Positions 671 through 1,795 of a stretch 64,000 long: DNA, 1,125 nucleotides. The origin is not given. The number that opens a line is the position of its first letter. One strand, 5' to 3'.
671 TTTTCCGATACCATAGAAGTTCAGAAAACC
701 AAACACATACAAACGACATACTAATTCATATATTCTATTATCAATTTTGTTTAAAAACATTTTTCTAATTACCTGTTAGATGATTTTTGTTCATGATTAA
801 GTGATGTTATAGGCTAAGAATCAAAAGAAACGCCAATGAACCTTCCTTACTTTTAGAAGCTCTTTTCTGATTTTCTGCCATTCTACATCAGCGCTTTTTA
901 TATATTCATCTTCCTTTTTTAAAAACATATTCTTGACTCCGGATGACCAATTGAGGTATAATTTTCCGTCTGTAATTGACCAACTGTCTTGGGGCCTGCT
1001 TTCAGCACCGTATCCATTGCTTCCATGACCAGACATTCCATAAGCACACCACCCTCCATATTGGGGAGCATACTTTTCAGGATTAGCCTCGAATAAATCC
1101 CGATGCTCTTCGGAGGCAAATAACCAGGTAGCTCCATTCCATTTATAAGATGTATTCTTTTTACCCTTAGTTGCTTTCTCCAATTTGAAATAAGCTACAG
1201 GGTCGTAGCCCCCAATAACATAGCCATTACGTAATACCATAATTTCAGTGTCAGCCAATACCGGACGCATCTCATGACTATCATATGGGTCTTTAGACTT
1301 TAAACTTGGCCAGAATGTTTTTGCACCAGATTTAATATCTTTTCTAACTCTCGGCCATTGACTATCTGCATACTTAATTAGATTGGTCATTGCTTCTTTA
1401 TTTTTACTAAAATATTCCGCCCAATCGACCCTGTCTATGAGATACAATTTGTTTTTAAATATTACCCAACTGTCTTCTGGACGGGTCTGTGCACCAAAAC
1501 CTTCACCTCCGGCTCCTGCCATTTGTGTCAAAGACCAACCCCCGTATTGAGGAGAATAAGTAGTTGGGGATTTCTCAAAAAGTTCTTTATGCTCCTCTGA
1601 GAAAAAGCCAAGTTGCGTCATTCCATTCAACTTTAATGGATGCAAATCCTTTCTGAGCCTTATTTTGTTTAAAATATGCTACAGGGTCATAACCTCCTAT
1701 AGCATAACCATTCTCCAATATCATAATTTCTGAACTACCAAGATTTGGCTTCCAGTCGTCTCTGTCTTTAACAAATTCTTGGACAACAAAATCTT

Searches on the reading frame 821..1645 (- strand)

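Call 14: search_protein_families(library=pfam, proteins=[window:821-1645:-])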
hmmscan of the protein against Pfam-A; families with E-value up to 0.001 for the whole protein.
window:821-1645:- (274 aa): 1 family
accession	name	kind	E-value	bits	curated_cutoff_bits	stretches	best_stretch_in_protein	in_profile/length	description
PF04945.19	YHS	-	8.5e-10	38.9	30.3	1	159-196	10-47/47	YHS domain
